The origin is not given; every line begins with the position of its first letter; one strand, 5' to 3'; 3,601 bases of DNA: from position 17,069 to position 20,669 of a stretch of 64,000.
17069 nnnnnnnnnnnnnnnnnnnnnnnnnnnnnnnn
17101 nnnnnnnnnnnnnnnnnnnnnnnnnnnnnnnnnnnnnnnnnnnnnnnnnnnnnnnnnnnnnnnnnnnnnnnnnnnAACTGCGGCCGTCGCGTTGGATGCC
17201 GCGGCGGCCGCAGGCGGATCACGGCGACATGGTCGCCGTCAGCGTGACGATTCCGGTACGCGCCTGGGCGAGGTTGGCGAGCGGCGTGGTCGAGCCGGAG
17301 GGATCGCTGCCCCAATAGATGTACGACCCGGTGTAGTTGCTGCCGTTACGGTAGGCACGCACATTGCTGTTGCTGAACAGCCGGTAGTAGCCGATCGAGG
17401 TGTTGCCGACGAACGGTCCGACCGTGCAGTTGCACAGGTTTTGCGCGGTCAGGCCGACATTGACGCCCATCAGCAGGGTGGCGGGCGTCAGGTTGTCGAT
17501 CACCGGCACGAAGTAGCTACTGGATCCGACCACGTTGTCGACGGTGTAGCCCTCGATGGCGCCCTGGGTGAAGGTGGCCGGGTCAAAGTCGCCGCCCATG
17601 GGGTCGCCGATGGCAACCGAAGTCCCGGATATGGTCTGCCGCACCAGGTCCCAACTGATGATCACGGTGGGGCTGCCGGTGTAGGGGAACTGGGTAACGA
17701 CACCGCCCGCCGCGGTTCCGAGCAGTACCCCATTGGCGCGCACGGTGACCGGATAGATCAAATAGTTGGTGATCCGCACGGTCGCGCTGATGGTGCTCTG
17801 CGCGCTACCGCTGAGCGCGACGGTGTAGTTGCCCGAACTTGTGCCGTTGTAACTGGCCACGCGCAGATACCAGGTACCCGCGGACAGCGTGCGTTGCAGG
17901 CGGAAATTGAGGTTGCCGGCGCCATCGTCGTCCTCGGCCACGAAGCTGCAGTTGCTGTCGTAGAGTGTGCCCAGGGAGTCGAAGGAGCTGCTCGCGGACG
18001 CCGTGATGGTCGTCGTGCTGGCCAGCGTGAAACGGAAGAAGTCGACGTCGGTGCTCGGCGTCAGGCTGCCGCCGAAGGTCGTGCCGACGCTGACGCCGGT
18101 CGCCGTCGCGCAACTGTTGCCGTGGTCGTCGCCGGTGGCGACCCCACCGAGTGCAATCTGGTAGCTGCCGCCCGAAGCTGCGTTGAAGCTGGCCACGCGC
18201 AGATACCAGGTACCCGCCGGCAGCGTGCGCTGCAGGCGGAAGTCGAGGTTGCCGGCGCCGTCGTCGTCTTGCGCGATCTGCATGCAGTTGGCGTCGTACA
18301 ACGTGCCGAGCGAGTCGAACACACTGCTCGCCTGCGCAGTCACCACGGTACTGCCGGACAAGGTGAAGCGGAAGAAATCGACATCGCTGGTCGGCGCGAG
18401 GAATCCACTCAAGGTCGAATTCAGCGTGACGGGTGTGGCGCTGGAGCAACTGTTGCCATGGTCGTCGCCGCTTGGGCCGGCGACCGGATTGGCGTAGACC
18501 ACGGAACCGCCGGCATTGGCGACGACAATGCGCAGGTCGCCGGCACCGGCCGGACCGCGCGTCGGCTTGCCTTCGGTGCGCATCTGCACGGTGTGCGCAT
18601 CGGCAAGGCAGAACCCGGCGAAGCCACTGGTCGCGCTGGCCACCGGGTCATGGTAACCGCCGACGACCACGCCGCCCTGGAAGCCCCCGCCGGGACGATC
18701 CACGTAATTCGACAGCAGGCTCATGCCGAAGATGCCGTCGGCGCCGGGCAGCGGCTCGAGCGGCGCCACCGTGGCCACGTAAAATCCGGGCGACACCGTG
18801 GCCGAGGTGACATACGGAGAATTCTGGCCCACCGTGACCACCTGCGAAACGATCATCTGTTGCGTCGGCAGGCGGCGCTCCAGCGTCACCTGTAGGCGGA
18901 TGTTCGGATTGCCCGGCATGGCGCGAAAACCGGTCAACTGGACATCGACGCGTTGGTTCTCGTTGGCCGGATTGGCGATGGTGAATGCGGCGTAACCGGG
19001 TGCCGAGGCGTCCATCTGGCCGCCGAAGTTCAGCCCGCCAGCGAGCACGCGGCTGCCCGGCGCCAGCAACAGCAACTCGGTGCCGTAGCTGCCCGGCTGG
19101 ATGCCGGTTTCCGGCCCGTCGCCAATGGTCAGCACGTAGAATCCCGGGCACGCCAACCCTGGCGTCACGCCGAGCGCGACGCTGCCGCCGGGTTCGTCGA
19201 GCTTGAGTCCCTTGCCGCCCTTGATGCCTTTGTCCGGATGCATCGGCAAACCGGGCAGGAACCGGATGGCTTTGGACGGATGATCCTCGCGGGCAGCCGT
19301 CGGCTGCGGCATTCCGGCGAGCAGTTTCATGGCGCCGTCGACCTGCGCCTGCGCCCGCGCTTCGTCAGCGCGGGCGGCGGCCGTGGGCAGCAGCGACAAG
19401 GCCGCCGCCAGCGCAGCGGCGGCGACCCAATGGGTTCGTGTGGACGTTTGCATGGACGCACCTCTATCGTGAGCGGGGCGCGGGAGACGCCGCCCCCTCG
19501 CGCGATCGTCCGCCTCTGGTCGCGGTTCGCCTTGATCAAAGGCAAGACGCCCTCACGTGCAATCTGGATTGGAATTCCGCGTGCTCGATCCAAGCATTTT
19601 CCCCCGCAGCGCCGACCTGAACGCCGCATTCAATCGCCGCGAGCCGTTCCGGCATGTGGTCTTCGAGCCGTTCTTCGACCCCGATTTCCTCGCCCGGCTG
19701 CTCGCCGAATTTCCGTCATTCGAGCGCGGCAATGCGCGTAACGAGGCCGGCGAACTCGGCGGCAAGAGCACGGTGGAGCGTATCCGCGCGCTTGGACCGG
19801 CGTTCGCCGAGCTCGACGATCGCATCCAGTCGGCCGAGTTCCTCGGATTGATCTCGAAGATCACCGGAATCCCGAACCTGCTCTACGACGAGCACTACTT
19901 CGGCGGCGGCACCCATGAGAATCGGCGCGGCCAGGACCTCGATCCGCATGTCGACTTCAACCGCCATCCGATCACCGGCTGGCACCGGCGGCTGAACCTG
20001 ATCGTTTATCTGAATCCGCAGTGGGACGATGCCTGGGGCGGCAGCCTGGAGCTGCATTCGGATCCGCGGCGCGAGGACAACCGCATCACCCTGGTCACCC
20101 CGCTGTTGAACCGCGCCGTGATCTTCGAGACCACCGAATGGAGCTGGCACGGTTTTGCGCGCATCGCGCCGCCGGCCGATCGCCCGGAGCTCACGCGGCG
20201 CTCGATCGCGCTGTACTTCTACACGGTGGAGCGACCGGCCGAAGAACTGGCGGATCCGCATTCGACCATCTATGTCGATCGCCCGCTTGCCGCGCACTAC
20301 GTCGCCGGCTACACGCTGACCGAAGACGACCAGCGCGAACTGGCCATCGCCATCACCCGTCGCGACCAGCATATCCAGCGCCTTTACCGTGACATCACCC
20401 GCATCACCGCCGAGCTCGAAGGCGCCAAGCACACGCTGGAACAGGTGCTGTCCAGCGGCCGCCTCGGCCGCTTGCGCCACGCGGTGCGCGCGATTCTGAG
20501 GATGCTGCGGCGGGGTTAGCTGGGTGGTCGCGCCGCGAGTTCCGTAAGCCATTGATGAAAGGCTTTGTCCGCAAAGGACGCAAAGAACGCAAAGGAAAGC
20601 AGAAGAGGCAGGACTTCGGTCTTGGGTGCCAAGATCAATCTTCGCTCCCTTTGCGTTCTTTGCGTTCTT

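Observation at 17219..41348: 24-kb accessory block: exoprotein family plus Ser/Thr kinase, FadL-type barrel and modification enzymes, inserted between purine-catabolism and ilv genes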

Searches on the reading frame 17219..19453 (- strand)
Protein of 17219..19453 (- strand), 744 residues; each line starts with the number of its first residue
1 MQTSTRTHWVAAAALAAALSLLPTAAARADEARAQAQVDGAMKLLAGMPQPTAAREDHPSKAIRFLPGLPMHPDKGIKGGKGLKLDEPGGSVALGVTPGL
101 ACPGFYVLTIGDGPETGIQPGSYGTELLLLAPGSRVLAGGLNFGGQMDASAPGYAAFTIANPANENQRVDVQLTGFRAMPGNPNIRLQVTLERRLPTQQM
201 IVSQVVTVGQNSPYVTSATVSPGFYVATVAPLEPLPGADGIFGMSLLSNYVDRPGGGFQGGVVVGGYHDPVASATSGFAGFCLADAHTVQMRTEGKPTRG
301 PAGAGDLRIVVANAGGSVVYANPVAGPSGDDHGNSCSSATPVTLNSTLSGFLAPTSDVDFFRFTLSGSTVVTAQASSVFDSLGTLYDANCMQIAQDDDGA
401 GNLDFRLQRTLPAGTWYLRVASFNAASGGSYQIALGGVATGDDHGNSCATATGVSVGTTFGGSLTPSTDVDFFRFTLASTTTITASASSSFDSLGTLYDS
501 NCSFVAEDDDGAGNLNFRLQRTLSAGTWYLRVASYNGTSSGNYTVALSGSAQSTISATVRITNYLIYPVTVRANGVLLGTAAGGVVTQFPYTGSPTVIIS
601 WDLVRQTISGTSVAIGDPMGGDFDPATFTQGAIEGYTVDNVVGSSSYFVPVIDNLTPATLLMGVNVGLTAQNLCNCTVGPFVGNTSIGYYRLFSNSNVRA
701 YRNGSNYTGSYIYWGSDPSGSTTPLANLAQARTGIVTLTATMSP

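Call 3: search_protein_families(library=pfam, proteins=[window:17219-19453:-], max_evalue=0.01)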
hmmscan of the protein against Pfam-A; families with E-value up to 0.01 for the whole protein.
window:17219-19453:- (744 aa): 3 families
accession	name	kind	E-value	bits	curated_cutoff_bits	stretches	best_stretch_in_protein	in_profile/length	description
PF04151.21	PPC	-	5.5e-07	30.8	25.9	1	469-534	1-70/70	Bacterial pre-peptidase C-terminal domain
PF01835.25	MG2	-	0.00022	21.9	32.8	0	392-426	52-87/96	MG2 domain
PF22058.2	X25_BaPul_like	-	0.0056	17.2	27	0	388-431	20-60/87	Pullulanase X25 domain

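Call 4: search_protein_families(library=ncbifam, proteins=[window:17219-19453:-], max_evalue=0.01)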
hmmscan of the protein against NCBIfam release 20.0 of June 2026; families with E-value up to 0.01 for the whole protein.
window:17219-19453:- (744 aa): 1 family
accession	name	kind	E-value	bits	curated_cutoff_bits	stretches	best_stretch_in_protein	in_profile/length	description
NF038127.1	FDP_fam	subfamily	5.4e-10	39.9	29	2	458-547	6-117/150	DVUA0089 family protein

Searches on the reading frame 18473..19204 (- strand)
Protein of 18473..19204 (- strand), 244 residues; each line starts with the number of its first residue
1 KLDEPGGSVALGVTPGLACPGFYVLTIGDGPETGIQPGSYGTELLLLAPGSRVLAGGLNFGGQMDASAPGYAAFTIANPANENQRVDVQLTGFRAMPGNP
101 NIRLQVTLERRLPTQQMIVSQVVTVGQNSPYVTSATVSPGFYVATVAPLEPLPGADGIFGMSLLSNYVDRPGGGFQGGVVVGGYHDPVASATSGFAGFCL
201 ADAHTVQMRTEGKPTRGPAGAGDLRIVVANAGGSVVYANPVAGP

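Call 8: find_homologous_proteins(query=A1)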
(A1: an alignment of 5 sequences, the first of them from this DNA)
Query A1 (5 sequences) (244 aa, profile of the alignment): 29 proteins with E <= 0.001 among 8000 candidates.
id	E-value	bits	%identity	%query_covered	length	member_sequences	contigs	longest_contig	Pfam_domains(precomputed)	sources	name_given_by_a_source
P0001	3.0e-115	402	49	89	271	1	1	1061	-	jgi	jgi:hypothetical protein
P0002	1.0e-107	378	46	84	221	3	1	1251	-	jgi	jgi:hypothetical protein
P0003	4.8e-105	369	46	87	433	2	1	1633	PF00082.28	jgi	jgi:hypothetical protein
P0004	3.0e-99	350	43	92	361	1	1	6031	-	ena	-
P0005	3.5e-94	333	48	88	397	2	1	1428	PF00082.28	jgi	jgi:hypothetical protein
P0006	1.8e-93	331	49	81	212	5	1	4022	-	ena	-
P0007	3.6e-92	327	47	87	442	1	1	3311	PF04151.22,PF18998.7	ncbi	-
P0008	5.6e-88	313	45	93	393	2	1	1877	-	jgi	jgi:hypothetical protein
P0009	6.6e-88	313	46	93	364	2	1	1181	PF01839.30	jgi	jgi:hypothetical protein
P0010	1.0e-86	309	45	77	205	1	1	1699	-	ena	-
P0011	2.3e-86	308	45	87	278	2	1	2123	-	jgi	jgi:hypothetical protein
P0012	4.5e-86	307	40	90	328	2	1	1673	-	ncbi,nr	ncbi:MAG: hypothetical protein KDI71_18400, partial [Xanthomonadales bacterium]|nr:hypothetical prot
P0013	1.2e-85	305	44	90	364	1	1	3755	-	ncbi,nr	ncbi:MAG: hypothetical protein KDI48_16090, partial [Xanthomonadales bacterium]|nr:hypothetical prot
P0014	9.4e-85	302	45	77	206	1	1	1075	-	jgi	jgi:hypothetical protein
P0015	4.2e-77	277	34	92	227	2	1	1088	-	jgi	jgi:hypothetical protein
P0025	1.6e-42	164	42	96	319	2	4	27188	-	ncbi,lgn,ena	-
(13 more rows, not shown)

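Call 9: search_solved_structures(query=A1, max_evalue=10)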
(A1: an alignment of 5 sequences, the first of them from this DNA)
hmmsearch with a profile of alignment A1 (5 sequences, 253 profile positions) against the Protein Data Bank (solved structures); distinct sequences matched with E-value up to 10: 0.
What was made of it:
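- On PPC / PKD / known CBM families: the shared module: No PDB sequence hit at E<=10 (call 9).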

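Call 16: find_encoding_contigs(protein=P0025, flank=10000, max_places=4)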
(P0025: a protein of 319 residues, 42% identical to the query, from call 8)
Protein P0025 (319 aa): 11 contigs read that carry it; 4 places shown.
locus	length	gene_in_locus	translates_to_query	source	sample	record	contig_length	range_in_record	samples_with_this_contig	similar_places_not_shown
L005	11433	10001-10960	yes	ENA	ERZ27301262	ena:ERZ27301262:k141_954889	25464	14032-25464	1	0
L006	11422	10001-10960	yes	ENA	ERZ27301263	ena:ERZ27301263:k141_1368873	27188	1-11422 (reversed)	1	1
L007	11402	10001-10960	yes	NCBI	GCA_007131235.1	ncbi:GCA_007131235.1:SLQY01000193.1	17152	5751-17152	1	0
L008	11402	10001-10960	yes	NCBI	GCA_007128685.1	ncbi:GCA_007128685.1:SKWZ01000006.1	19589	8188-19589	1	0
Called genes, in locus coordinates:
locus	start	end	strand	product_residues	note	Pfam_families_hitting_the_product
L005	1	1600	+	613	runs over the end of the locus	-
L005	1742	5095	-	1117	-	PF08757:CotH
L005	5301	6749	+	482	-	PF01494:FAD_binding_3, PF03486:HI0933_like (faint), PF07992:Pyr_redox_2 (faint), PF00890:FAD_binding_2 (faint), PF01266:DAO, PF13450:NAD_binding_8 (weak), PF05199:GMC_oxred_C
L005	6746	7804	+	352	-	-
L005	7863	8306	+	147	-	PF00383:dCMP_cyt_deam_1, PF14437:MafB19-deam, PF14439:Bd3614-deam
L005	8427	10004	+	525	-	-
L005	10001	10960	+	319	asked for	-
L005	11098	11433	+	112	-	?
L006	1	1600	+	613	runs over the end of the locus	-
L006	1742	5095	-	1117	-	PF08757:CotH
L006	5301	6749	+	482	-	PF01494:FAD_binding_3, PF03486:HI0933_like (faint), PF07992:Pyr_redox_2 (faint), PF00890:FAD_binding_2 (faint), PF01266:DAO, PF13450:NAD_binding_8 (weak), PF05199:GMC_oxred_C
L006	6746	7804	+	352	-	-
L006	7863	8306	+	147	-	PF00383:dCMP_cyt_deam_1, PF14437:MafB19-deam, PF14439:Bd3614-deam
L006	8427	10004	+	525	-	-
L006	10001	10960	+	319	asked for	-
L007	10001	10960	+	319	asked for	-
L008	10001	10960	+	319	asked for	-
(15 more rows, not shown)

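Call 18: search_protein_representatives(alignment_id=A1)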
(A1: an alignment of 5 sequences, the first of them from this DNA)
Query: 5 sequences, 253 profile positions. Proteins with E-value up to 0.001 (for the whole library): 265; up to 1e-10: 174; up to 1e-30: 123. The best 150 are listed.
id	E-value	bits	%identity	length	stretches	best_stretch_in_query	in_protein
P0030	5.5e-114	396.4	-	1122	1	2-252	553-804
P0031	1.4e-112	391.8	-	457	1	3-249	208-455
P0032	2.4e-108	378.0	-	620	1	3-250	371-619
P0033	1.2e-107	375.7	-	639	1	3-252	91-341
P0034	1.7e-105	368.6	-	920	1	3-250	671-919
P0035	1.2e-103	362.6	-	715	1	3-249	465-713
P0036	4.0e-103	360.9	-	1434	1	2-250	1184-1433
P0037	5.6e-102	357.1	-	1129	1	2-250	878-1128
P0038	2.4e-101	355.1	-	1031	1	3-250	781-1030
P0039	2.2e-99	348.6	-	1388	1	3-250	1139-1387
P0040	1.2e-95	336.4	-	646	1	3-251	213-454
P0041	2.3e-95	335.5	-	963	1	2-250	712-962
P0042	1.8e-94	332.5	-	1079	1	3-249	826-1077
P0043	2.0e-94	332.3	-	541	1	1-252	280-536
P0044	3.5e-94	331.6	-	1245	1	4-250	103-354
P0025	4.9e-43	164.0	-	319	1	5-237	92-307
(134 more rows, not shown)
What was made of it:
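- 265 of 1.84 billion cluster representatives carry it at E<=1e-3 (call 18).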

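Call 42: search_protein_families(library=pfam, proteins=[L005:8427-10004:+], max_evalue=0.01)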
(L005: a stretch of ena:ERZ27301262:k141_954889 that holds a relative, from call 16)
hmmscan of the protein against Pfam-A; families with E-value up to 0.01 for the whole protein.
L005:8427-10004:+ (525 aa): 1 family
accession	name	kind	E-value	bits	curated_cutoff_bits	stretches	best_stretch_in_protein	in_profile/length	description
PF13884.11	Peptidase_S74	-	4.9e-16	59.2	22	1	397-451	1-57/58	Chaperone of endosialidase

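Call 51: search_protein_families(library=pfam, alignment_id=A3, max_evalue=0.001)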
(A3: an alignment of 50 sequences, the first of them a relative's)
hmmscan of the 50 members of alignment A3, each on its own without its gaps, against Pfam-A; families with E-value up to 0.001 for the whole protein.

A. member 1, P0030 (1122 aa): 5 families
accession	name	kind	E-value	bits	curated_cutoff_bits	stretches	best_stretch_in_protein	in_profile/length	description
PF18911.6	PKD_4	-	9.1e-17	61.3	27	1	808-884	1-81/85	PKD domain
PF04151.21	PPC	-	3.1e-16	60.5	25.9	1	918-985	4-70/70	Bacterial pre-peptidase C-terminal domain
PF00801.26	PKD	-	6.8e-10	39.2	23.5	1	821-884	14-78/80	PKD domain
PF18998.6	Flg_new_2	-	3.2e-08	33.9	23.6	1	479-548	9-71/73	Divergent InlB B-repeat domain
PF22352.2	K319L-like_PKD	-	0.00064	20.1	27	1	827-887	17-84/84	K319L-like, PKD domain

B. families by the number of members that match (of 50 scanned): 32 families (the first 25 are shown)
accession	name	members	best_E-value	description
PF07676.18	PD40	13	1e-12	WD40-like Beta Propeller Repeat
PF12768.13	Rax2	10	1.3e-23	Rax2 C-terminal beta propeller domain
PF04151.21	PPC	8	6.1e-30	Bacterial pre-peptidase C-terminal domain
PF17164.10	DUF5122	8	3.6e-25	Domain of unknown function (DUF5122) beta-propeller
PF18998.6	Flg_new_2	6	1.1e-18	Divergent InlB B-repeat domain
PF19565.4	DUF6087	6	1.3e-11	Family of unknown function (DUF6087)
PF15902.12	Sortilin-Vps10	4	2.5e-28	Sortilin, neurotensin receptor 3,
PF02012.26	BNR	3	3e-07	BNR/Asp-box repeat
PF25390.1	WD40_RLD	2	7.6e-84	RCC1-like domain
PF13540.12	RCC1_2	2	6.4e-69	Regulator of chromosome condensation (RCC1) repeat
PF00415.24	RCC1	2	2.2e-49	Regulator of chromosome condensation (RCC1) repeat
PF00082.27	Peptidase_S8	2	7.1e-48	Subtilase family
PF25384.1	Alsin_RLD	2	8.1e-10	Alsin RCC1-like domain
PF01839.29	FG-GAP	1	3.6e-57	FG-GAP repeat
PF14521.12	Aspzincin_M35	1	2.5e-43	Lysine-specific metallo-endopeptidase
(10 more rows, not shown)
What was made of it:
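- Fusion partners include PD40, Rax2, sortilin, RCC1 and FG-GAP propellers; S8, M35 and M64 peptidases; PPC, PKD and GH71 (call 51).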

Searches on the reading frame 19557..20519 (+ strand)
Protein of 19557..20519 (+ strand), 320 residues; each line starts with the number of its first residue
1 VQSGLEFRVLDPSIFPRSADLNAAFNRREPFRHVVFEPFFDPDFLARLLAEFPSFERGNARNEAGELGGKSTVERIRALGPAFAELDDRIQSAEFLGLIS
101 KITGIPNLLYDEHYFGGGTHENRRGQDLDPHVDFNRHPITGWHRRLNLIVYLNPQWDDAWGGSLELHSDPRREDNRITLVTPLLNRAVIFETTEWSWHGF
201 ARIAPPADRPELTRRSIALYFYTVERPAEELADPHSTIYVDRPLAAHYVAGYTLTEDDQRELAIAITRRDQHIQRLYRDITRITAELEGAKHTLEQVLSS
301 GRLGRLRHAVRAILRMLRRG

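Call 3: search_protein_families(library=pfam, proteins=[window:19557-20519:+], max_evalue=0.01)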
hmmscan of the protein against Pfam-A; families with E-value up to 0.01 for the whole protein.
window:19557-20519:+ (320 aa): 2 families
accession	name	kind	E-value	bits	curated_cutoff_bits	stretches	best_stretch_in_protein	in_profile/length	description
PF13640.12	2OG-FeII_Oxy_3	-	2.3e-16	61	27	1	123-222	7-98/98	2OG-Fe(II) oxygenase superfamily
PF13661.12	2OG-FeII_Oxy_4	-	4.6e-09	37.1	27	1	136-207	20-88/98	2OG-Fe(II) oxygenase superfamily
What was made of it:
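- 19557..20519 (+): Cytoplasmic 2OG-Fe(II) oxygenase of the P4H/OGFOD1-like type. It has HxD...H and RxS motifs and a C-terminal helix. Pfam 2OG-FeII_Oxy_3 scores 61 bits against a cut-off of 27 (call 3).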

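Call 4: search_protein_families(library=ncbifam, proteins=[window:19557-20519:+], max_evalue=0.01)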
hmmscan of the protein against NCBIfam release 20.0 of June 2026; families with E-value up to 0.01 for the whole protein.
window:19557-20519:+ (320 aa): 1 family
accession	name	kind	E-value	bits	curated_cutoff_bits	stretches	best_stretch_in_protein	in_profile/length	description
NF041706.1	2OG_matur_YhhC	equivalog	2.5e-05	24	150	1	120-203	91-168/182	cyclophane-containing peptide 2OG-Fe(II) oxygenase YhhC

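Call 44: search_solved_structures(query=window:19557-20519:+, max_evalue=0.1)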
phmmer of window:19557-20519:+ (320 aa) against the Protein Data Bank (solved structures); distinct sequences matched with E-value up to 0.1: 3.
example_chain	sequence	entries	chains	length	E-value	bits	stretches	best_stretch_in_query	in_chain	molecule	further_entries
9blq_A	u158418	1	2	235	4e-07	32.8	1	90-222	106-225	Putative hydroxylase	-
4nhx_A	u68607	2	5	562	9.4e-05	25.1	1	144-222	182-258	2-oxoglutarate and iron-dependent oxygenase domain-containing protein 1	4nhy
9ei6_A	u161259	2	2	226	0.003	20.1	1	143-212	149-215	Prolyl 4-hydroxylase alpha subunit domain-containing protein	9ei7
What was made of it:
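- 19557..20519 (+): PDB sequence hits are 9blq and OGFOD1 4nhx (call 44).
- The oxygenase resembles protein prolyl hydroxylases (call 44), which fits protein modification better than glycan tailoring. The oxygenase's closest solved relatives are protein hydroxylases (call 44).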
